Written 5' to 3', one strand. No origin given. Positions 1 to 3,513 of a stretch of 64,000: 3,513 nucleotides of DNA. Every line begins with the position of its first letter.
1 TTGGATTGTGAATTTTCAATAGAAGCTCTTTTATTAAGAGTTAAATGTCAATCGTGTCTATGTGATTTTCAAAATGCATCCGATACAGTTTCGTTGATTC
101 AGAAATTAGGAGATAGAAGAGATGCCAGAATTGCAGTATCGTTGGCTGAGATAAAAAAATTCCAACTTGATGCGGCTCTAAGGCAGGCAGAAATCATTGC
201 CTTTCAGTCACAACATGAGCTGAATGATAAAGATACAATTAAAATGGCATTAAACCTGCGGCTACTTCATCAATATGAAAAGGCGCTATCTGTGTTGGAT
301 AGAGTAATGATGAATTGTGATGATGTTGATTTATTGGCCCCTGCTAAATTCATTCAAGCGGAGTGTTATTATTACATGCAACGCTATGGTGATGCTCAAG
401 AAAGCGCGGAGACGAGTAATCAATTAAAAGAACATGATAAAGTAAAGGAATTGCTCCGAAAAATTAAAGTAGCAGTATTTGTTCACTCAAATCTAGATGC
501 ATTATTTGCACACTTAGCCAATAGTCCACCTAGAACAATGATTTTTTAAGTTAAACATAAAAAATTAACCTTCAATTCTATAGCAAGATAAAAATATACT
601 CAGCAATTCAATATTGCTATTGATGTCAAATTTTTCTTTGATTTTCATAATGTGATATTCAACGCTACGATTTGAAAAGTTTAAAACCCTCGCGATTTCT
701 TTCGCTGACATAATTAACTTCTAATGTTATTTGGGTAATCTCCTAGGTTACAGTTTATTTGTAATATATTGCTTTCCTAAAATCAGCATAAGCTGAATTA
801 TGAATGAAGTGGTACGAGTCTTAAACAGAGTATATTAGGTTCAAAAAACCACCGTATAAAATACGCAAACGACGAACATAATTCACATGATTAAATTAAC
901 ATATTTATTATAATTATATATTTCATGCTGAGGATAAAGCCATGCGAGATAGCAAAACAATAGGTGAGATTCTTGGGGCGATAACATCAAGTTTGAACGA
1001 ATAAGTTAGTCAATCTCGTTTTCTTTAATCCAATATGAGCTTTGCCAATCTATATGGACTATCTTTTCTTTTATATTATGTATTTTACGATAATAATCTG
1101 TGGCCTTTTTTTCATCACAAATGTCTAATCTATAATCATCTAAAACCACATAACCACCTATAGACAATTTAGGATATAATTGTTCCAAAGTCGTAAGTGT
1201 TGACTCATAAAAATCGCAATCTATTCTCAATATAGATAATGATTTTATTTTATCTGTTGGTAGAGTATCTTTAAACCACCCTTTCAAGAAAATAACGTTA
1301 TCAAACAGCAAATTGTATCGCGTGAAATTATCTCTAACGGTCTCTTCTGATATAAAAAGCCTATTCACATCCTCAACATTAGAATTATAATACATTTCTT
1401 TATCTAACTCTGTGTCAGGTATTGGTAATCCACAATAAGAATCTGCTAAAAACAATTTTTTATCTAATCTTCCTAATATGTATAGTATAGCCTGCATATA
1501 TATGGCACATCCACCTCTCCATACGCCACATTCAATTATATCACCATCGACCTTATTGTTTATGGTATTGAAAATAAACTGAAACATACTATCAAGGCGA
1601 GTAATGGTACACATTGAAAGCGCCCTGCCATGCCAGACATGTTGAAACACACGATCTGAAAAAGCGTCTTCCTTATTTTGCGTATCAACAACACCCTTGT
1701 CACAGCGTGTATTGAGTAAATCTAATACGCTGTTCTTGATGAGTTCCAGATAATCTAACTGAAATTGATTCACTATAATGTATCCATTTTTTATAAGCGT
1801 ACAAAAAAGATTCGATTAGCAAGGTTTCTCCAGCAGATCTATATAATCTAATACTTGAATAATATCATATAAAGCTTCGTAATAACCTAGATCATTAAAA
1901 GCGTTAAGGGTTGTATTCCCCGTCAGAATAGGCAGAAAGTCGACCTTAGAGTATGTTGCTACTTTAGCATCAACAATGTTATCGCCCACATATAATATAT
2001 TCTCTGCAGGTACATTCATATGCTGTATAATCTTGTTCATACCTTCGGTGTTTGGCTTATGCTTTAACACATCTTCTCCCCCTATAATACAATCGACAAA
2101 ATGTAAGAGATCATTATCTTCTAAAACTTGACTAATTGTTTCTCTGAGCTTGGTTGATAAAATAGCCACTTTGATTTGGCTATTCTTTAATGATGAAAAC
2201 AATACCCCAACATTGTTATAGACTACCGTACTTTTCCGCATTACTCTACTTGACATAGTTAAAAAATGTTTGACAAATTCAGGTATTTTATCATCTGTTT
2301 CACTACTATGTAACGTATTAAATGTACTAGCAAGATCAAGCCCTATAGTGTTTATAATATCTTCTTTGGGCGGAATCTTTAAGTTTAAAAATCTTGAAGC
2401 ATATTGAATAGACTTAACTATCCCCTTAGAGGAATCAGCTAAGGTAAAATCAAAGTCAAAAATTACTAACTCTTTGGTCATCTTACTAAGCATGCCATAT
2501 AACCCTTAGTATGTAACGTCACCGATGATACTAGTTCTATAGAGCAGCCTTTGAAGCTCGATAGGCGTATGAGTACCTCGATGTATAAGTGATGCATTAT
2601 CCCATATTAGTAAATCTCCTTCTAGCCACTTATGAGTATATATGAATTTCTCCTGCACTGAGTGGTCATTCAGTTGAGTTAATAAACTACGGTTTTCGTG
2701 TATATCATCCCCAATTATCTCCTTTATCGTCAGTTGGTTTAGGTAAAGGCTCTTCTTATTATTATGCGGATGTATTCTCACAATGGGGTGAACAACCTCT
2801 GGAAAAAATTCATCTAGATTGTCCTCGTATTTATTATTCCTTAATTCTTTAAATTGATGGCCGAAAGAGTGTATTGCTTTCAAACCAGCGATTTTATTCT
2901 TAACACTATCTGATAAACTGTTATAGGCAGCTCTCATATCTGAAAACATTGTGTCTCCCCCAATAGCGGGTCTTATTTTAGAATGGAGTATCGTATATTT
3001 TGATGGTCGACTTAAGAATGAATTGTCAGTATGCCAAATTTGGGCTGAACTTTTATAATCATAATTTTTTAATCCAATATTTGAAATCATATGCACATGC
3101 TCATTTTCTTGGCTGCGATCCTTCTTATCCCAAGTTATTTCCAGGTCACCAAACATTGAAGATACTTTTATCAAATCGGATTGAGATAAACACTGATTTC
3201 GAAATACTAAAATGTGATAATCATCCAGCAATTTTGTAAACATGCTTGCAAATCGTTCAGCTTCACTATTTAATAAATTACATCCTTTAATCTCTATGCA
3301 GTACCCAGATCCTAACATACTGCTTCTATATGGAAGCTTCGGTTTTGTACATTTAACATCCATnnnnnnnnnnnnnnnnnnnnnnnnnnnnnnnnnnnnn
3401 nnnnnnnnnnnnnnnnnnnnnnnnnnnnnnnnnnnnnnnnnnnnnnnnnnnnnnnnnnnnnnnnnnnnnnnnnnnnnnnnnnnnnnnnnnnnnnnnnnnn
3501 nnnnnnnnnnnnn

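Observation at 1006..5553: Six-gene minus-strand operon with a nucleoside-natural-product-like enzyme set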

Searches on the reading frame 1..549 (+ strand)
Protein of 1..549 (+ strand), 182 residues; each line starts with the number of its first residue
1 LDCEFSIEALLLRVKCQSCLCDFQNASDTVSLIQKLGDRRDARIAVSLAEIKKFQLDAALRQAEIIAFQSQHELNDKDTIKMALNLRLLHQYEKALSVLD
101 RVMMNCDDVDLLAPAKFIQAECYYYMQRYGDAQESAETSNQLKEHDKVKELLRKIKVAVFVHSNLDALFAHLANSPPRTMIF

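Call 3: search_protein_families(library=pfam, proteins=[window:1-549:+], max_evalue=0.01)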
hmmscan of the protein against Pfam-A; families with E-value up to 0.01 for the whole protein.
window:1-549:+ (182 aa): 2 families
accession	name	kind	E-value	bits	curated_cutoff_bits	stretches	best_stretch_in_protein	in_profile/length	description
PF12895.13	ANAPC3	-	0.0015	19.2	27.2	0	54-133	3-76/82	Anaphase-promoting complex, cyclosome, subunit 3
PF07719.23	TPR_2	-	0.0024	18.3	27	0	115-142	3-30/34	Tetratricopeptide repeat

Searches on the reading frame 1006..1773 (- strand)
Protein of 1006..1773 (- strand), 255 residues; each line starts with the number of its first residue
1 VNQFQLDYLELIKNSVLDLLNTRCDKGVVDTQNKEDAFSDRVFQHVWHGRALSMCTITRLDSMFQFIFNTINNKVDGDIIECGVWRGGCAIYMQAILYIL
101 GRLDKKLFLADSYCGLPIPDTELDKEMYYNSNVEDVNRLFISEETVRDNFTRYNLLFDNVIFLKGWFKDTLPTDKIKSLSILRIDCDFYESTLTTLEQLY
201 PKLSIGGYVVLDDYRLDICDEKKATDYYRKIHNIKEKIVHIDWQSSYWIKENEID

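Call 3: search_protein_families(library=pfam, proteins=[window:1006-1773:-], max_evalue=0.01)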
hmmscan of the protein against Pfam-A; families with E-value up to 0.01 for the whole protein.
window:1006-1773:- (255 aa): 2 families
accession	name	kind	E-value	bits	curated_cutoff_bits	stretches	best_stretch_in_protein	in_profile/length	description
PF05711.17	TylF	-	1.4e-66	224.9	23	1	36-249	50-263/264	Macrocin-O-methyltransferase (TylF)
PF13578.12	Methyltransf_24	-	1.8e-08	35.7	26.3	1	80-214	1-105/105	Methyltransferase domain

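Call 4: search_protein_families(library=ncbifam, proteins=[window:1006-1773:-], max_evalue=0.01)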
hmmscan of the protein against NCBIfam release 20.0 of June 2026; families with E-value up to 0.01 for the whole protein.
window:1006-1773:- (255 aa): 0 families

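Call 26: search_solved_structures(query=window:1006-1773:-, max_evalue=0.00001)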
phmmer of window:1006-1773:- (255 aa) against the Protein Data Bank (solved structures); distinct sequences matched with E-value up to 0.00001: 7.
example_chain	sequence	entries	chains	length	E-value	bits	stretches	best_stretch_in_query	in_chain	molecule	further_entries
2wk1_A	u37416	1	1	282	3.3e-46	161.1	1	45-250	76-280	NOVP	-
5i10_A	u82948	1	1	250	6.7e-45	156.8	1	41-249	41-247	Probable O-methyltransferase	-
4cdz_A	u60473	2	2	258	4.6e-44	154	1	41-250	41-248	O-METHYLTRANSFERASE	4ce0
4xvz_A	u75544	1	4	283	1.5e-41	145.8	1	51-250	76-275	Mycinamicin III 3''-O-methyltransferase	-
4x7u_A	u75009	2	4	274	1.5e-41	145.8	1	51-250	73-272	Mycinamicin III 3''-O-methyltransferase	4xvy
4x7v_A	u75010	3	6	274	4.7e-41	144.2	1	51-250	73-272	Mycinamicin III 3''-O-methyltransferase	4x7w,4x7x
4x7y_B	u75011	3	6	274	1.3e-40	142.7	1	56-250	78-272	Mycinamicin III 3''-O-methyltransferase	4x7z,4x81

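Call 78: search_protein_families(library=padloc, proteins=[window:1006-1773:-], max_evalue=0.01)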
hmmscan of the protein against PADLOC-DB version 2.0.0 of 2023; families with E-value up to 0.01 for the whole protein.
window:1006-1773:- (255 aa): 0 families

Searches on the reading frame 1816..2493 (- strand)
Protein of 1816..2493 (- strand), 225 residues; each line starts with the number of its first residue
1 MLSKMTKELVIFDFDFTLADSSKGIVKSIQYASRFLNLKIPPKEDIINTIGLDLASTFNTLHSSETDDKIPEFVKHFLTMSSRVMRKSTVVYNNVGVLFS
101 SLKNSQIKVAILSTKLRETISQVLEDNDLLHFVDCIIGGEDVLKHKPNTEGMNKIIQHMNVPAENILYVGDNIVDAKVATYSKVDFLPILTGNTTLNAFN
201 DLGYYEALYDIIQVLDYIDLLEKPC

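Call 3: search_protein_families(library=pfam, proteins=[window:1816-2493:-], max_evalue=0.01)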
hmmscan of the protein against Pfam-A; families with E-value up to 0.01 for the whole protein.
window:1816-2493:- (225 aa): 3 families
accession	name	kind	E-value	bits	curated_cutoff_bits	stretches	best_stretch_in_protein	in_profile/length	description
PF13419.12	HAD_2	-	3.1e-36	125.6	23.8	1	10-186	1-175/178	Haloacid dehalogenase-like hydrolase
PF00702.32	Hydrolase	-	2.7e-18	67.5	26.4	1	9-179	3-187/191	haloacid dehalogenase-like hydrolase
PF13242.12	Hydrolase_like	-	0.00047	20.4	22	1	145-196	3-55/75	HAD-hyrolase-like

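Call 4: search_protein_families(library=ncbifam, proteins=[window:1816-2493:-], max_evalue=0.01)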
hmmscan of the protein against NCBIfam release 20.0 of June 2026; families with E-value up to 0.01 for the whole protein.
window:1816-2493:- (225 aa): 31 families (the best 25 are shown)
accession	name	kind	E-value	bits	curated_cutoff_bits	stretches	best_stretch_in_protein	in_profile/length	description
NF009804.0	PRK13288.1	equivalog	3e-25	88.9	218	1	9-177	5-169/215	pyrophosphatase PpaX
NF009695.0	PRK13222.1-2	equivalog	4.4e-20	72.1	225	1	5-189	4-193/226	phosphoglycolate phosphatase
TIGR01449.2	PGP_bact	equivalog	1.1e-19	70.8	180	1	10-210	1-204/213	phosphoglycolate phosphatase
NF009694.0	PRK13222.1-1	equivalog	3e-15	56.2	415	1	75-180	96-201/252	phosphoglycolate phosphatase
NF009697.0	PRK13222.1-4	equivalog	1.3e-13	50.8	327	1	10-180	10-184/232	phosphoglycolate phosphatase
TIGR02253.1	CTE7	subfamily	1.9e-12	47.4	169.75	1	10-174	5-178/221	TIGR02253 family HAD-type hydrolase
TIGR01454.1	AHBA_synth_RP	hypoth_equivalog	6.6e-12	45.5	246.65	1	75-181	61-166/205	AHBA synthesis associated protein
TIGR02009.1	PGMB-YQAB-SF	subfamily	7.7e-11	42.5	153.35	1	10-173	4-170/186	beta-phosphoglucomutase family hydrolase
TIGR01662.1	HAD-SF-IIIA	subfamily_domain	2.3e-10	40.7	44.6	1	92-184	27-133/141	HAD-IIIA family hydrolase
NF009698.0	PRK13223.1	equivalog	2.3e-10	40.1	466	1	7-184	13-195/272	phosphoglycolate phosphatase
NF046057.1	bifunc_MtlD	equivalog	1.1e-08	34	800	1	10-224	10-229/683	bifunctional mannitol-1-phosphate dehydrogenase/phosphatase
TIGR02254.1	YjjG_YfnB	equivalog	2.2e-08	33.9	159.9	1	85-173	92-179/223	YjjG family noncanonical pyrimidine nucleotidase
TIGR02252.1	DREG-2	subfamily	6.3e-08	32.6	155.2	1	88-173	103-187/203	HAD hydrolase, REG-2-like, family IA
NF009700.0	PRK13226.1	equivalog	7.7e-08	32.3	342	1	9-182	14-187/229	phosphoglycolate phosphatase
NF007854.0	PRK10563.1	equivalog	8.2e-07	28.9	211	1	7-178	4-174/221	6-phosphogluconate phosphatase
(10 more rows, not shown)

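Call 78: search_protein_families(library=padloc, proteins=[window:1816-2493:-], max_evalue=0.01)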
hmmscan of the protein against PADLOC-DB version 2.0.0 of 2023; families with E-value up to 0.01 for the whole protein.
window:1816-2493:- (225 aa): 0 families

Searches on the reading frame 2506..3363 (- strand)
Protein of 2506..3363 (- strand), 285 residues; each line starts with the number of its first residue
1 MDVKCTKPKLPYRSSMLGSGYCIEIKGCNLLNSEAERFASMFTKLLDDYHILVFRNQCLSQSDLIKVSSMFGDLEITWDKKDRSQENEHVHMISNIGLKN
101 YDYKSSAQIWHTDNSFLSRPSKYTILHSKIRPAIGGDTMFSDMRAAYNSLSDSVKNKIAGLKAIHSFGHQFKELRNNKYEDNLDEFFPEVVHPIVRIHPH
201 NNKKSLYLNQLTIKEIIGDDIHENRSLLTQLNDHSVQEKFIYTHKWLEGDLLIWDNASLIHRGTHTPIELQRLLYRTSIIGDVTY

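Call 3: search_protein_families(library=pfam, proteins=[window:2506-3363:-], max_evalue=0.01)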
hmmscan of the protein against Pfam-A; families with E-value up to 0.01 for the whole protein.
window:2506-3363:- (285 aa): 1 family
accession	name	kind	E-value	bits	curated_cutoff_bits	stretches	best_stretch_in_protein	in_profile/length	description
PF02668.22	TauD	-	2.2e-52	179.1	27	1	39-277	27-266/267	Taurine catabolism dioxygenase TauD, TfdA family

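Call 4: search_protein_families(library=ncbifam, proteins=[window:2506-3363:-], max_evalue=0.01)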
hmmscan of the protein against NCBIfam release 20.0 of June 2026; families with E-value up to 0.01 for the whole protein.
window:2506-3363:- (285 aa): 4 families
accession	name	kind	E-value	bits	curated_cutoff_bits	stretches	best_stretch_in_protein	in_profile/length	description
NF007104.0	PRK09553.1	equivalog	1.2e-42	146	313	1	23-285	16-279/282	taurine dioxygenase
NF049937.1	CMthFAOxDecarbScoE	equivalog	1.6e-31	109.6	400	1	22-279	12-283/295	(3R)-3-[(carboxymethyl)amino]fatty acid oxygenase/decarboxylase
NF045815.1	Neo-PentlctneFsynPtlD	equivalog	1.2e-28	100.3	550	1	25-276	15-283/301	neopentalenolactone/pentalenolactone F synthase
TIGR02409.1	carnitine_bodg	equivalog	0.00013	21.1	414.75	1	95-265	174-338/366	gamma-butyrobetaine dioxygenase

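Call 25: search_solved_structures(query=window:2506-3363:-, max_evalue=0.00001)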
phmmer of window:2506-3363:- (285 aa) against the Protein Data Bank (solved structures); distinct sequences matched with E-value up to 0.00001: 32.
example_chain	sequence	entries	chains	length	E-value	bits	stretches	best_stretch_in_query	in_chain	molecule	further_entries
5j92_A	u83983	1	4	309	7.6e-36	127.2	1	44-284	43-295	Putative alpha KG dependent 2,4-D dioxygenase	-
5bke_A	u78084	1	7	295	4.8e-34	121.3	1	39-278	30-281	Alpha-ketoglutarate-dependent 2,4-dichlorophenoxyacetate dioxygenase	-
5hsx_A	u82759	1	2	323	4.8e-29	104.9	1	23-283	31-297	Putative alpha-ketoglutarate-dependent taurine dioxygenase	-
6d1o_A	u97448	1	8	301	3.9e-28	101.9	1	42-279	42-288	(R)-phenoxypropionate/alpha-ketoglutarate-dioxygenase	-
1gqw_A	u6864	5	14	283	7.7e-27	97.6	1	22-283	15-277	ALPHA-KETOGLUTARATE-DEPENDENT TAURINE DIOXYGENASE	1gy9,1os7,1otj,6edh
5keu_A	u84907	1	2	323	4.6e-25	91.8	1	39-283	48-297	Taurine dioxygenase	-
6d3i_A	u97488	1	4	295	4.7e-25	91.8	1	42-282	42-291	ftv7 dioxygenase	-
6d3h_A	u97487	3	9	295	5.1e-25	91.6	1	42-282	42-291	FT_T dioxygenase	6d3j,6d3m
6d0o_A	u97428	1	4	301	5.2e-24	88.3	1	42-281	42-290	(R)-phenoxypropionate/alpha-ketoglutarate-dioxygenase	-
5bk9_A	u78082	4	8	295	5.8e-24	88.2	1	42-279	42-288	(R)-phenoxypropionate/alpha-ketoglutarate-dioxygenase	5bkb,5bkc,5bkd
3pvj_A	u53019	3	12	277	7.6e-24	87.8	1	40-284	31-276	Alpha-ketoglutarate-dependent taurine dioxygenase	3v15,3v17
5vn6_A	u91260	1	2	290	2.2e-22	83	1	23-284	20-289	Taurine dioxygenase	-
6l86_A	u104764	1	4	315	3.4e-22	82.4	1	17-272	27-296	Taurine catabolism dioxygenase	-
1oij_C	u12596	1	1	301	9.6e-20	74.3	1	107-283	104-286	PUTATIVE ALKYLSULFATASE ATSK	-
1oih_A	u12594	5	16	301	9.7e-20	74.3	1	107-283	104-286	PUTATIVE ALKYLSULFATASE ATSK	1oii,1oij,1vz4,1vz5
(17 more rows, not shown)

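Call 28: find_homologous_proteins(query=window:2506-3363:-)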
Query window:2506-3363:- (285 aa): 31 proteins with E <= 0.001 among 163 candidates.
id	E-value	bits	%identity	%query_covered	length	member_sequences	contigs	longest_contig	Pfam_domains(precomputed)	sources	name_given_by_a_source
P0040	6.3e-180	615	100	95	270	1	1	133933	PF02668.23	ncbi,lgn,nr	ncbi:MAG: TauD/TfdA family dioxygenase [Gammaproteobacteria bacterium]|nr:TauD/TfdA family dioxygena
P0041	2.4e-42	163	35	92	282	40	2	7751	PF02668.23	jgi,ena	-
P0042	5.2e-42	162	33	92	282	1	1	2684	PF02668.23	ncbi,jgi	jgi:taurine dioxygenase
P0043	5.4e-42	162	33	92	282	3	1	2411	PF02668.23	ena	-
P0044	1.7e-41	161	32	92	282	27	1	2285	PF02668.23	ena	-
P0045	4.3e-39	153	32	94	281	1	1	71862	PF02668.23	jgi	jgi:taurine dioxygenase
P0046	2.9e-38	150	34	92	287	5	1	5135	PF02668.23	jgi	jgi:taurine dioxygenase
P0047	2.1e-34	137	38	82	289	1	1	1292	PF02668.23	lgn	-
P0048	6.9e-34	136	34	93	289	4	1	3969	PF02668.23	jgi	jgi:taurine dioxygenase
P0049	2.9e-33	134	33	91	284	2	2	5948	PF02668.23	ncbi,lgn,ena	-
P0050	4.4e-33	133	33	94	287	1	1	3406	PF02668.23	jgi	jgi:taurine dioxygenase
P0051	4.5e-33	133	31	94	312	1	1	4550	PF02668.23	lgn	-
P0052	4.8e-33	133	36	79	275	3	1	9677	PF02668.23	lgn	-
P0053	1.1e-32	132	32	91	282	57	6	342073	PF02668.23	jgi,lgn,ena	-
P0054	3.0e-32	130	33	94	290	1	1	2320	PF02668.23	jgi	jgi:taurine dioxygenase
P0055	9.4e-32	129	32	92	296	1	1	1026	PF02668.23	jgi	jgi:alpha-ketoglutarate-dependent 2,4-dichlorophenoxyacetate dioxygenase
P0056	3.1e-30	124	32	94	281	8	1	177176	PF02668.23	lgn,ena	-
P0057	1.8e-29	121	32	95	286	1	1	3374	PF02668.23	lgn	-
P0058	1.8e-28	118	32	95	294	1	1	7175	PF02668.23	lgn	-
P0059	2.9e-27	114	30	92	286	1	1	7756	PF02668.23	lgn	-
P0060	7.3e-26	109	30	93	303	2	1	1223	PF02668.23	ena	-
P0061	4.7e-25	107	35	66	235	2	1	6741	PF02668.23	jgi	-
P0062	1.1e-24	105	29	82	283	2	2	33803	PF02668.23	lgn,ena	-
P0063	2.1e-23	101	30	89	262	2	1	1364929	PF02668.23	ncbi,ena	-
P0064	9.1e-23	99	30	92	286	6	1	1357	PF02668.23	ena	-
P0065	3.3e-22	97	31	89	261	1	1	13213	PF02668.23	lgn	-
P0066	1.8e-21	95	28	93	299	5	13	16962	PF02668.23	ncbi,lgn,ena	-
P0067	1.2e-20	92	34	65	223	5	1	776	PF02668.23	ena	-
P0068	2.2e-18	85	30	67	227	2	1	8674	PF02668.23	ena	-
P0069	1.3e-15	76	29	81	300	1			PF02668.23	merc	-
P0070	1.5e-9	56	28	54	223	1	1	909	PF02668.23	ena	-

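Call 31: find_encoding_contigs(protein=P0040, flank=10000, max_places=3)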
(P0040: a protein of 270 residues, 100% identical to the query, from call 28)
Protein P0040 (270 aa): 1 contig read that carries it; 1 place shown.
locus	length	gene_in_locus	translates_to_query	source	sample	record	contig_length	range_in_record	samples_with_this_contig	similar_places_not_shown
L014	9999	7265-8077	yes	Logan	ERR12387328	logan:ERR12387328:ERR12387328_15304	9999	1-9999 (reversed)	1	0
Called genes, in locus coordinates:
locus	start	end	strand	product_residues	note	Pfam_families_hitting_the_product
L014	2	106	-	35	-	?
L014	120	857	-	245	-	PF00196:GerE, PF08281:Sigma70_r4_2 (weak)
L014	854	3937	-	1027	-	PF00501:AMP-binding, PF01370:Epimerase, PF07993:NAD_binding_4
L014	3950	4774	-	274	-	-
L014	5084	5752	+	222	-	PF08892:YqcI_YcgG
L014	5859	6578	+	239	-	-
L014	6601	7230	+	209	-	PF00485:PRK, PF13238:AAA_18 (faint)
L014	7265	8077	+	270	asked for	PF02668:TauD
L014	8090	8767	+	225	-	PF00702:Hydrolase, PF13419:HAD_2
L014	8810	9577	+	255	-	PF05711:TylF, PF13578:Methyltransf_24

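Call 78: search_protein_families(library=padloc, proteins=[window:2506-3363:-], max_evalue=0.01)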
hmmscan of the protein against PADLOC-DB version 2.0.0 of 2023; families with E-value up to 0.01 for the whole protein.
window:2506-3363:- (285 aa): 0 families

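Call 97: list_cluster_members(proteins=[P0040])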
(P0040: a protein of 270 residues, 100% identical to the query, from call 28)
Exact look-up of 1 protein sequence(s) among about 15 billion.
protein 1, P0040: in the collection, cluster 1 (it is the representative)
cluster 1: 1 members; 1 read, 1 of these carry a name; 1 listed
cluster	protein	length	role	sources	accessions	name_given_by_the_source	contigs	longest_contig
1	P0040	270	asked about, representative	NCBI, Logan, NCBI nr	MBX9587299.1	MAG: TauD/TfdA family dioxygenase [Gammaproteobacteria bacterium] | TauD/TfdA family dioxygenase [Gammaproteobacteria bacterium]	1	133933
